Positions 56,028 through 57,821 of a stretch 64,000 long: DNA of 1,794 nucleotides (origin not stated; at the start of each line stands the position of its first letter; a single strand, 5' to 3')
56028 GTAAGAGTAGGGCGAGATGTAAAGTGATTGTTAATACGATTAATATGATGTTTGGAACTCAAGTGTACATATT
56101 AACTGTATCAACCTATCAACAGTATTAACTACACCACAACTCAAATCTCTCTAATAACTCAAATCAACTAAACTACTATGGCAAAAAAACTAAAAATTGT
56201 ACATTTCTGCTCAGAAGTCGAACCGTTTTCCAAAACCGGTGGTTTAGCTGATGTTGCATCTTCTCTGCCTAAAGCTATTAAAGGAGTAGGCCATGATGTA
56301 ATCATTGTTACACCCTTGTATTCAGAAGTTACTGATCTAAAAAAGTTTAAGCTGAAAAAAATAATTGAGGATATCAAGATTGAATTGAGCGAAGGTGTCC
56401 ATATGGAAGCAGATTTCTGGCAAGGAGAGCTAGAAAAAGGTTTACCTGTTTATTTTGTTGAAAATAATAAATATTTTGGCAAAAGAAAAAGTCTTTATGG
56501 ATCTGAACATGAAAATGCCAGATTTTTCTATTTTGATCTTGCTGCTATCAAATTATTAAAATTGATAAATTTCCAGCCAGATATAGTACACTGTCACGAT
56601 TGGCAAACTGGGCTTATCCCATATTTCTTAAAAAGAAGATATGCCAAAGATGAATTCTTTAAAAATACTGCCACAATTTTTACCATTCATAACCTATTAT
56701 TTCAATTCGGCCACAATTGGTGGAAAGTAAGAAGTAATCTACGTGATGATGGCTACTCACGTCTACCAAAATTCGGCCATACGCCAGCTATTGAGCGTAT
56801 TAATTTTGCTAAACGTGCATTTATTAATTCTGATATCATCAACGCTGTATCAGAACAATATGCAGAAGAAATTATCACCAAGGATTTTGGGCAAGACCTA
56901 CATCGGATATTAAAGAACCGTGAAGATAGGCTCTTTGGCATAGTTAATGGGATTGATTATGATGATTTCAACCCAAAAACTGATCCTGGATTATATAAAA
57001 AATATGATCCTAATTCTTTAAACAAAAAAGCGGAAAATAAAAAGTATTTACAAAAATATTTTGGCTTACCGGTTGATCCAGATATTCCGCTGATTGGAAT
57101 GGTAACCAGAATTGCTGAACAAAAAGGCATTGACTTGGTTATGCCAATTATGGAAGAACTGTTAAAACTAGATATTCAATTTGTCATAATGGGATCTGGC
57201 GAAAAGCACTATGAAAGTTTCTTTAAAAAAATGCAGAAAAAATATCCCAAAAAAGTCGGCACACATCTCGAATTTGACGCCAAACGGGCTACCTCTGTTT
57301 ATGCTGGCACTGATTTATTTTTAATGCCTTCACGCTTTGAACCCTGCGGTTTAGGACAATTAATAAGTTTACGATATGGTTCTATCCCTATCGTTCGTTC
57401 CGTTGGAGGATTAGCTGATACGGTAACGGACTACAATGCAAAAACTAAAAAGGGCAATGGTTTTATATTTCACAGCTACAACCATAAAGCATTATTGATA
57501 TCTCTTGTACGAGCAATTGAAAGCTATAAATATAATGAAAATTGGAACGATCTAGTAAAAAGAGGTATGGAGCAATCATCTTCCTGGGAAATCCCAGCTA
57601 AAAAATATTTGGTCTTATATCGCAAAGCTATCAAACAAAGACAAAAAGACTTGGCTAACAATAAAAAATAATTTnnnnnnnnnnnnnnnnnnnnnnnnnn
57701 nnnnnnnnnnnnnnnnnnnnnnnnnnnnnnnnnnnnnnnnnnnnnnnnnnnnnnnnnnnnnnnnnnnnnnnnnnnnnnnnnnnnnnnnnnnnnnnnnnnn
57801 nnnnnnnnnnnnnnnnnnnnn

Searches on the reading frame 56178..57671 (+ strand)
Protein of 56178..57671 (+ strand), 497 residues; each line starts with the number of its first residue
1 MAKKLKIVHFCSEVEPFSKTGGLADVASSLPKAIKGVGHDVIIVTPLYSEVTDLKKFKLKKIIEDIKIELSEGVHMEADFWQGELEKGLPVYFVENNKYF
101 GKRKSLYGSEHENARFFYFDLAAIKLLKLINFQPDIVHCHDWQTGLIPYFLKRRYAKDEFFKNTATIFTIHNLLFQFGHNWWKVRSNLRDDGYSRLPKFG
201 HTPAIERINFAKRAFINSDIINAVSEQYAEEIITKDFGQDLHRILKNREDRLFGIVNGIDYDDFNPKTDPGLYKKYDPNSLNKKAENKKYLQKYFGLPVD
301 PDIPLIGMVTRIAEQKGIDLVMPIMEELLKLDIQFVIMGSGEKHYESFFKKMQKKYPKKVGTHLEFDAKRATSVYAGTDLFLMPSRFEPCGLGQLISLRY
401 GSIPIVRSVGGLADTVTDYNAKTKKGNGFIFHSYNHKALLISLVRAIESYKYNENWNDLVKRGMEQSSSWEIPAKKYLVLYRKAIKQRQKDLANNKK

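Call 3: search_protein_families(library=pfam, proteins=[window:56178-57671:+], max_evalue=0.01)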
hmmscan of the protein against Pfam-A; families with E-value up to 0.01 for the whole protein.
window:56178-57671:+ (497 aa): 6 families
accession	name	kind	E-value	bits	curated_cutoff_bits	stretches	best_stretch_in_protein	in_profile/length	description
PF08323.17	Glyco_transf_5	-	2.3e-65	221.1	22.7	1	6-246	1-238/239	Starch synthase catalytic domain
PF00534.26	Glycos_transf_1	-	1.8e-16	60.6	26.4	1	301-457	13-166/172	Glycosyl transferases group 1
PF13692.12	Glyco_trans_1_4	-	2e-10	41.5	27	1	304-447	2-140/142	Glycosyl transferases group 1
PF13439.12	Glyco_transf_4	-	3.7e-09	37.3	28.5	1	21-234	2-150/170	Glycosyltransferase Family 4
PF13579.12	Glyco_trans_4_4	-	7.7e-05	23.5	29.7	1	21-237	1-147/158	Glycosyl transferase 4-like domain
PF20706.3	GT4-conflict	-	0.0004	19.9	26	0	308-432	202-335/385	Family 4 Glycosyltransferase in conflict systems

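Call 4: search_protein_families(library=ncbifam, proteins=[window:56178-57671:+], max_evalue=0.01)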
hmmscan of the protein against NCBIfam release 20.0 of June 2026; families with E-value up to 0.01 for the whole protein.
window:56178-57671:+ (497 aa): 19 families
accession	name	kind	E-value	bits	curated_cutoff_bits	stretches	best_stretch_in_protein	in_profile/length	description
NF001898.0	PRK00654.1-1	equivalog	3.1e-157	524.1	603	1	5-484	1-475/477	glycogen synthase GlgA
TIGR02095.1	glgA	subfamily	6.2e-152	506.6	328.45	1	6-483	2-476/477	glycogen/starch synthase, ADP-glucose type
NF001903.0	PRK00654.2-2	equivalog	2.7e-149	497.9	616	1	5-487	1-481/482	glycogen synthase GlgA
NF001900.0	PRK00654.1-3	equivalog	2.4e-127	425.3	509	1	6-492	2-462/481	glycogen synthase GlgA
NF001899.0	PRK00654.1-2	equivalog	3e-118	395.2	459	1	6-484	2-475/478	glycogen synthase GlgA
NF001905.0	PRK00654.2-4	subfamily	1.1e-110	370.5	560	1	5-484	1-486/489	glycogen synthase GlgA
NF001906.0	PRK00654.2-5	equivalog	3.7e-104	349.4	870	1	2-486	3-485/485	glycogen synthase GlgA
NF010698.0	PRK14098.1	equivalog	4.3e-103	345.6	754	1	3-485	4-487/489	starch synthase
NF010699.0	PRK14099.1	equivalog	1e-96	324.4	762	1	4-489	3-484/485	glycogen synthase GlgA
NF001902.0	PRK00654.2-1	equivalog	9.5e-94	314.7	845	1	6-483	2-488/492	glycogen synthase GlgA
NF001901.0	PRK00654.1-5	equivalog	9.2e-93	311.4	649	1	3-490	22-497/502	glycogen synthase GlgA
NF001904.0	PRK00654.2-3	equivalog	7.4e-69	232.7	577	1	5-483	1-473/475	glycogen synthase GlgA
NF038295.1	EPS_HpsP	equivalog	2.6e-10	39.9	550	1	283-483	189-386/388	hormogonium polysaccharide biosynthesis glycosyltransferase HpsP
TIGR02149.1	glgA_Coryne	subfamily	1.6e-09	37.4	302.4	1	133-484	83-390/391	glycogen synthase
TIGR04157.1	glyco_rSAM_CFB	subfamily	1.2e-06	27.8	400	1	285-423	211-346/406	TIGR04157 family glycosyltransferase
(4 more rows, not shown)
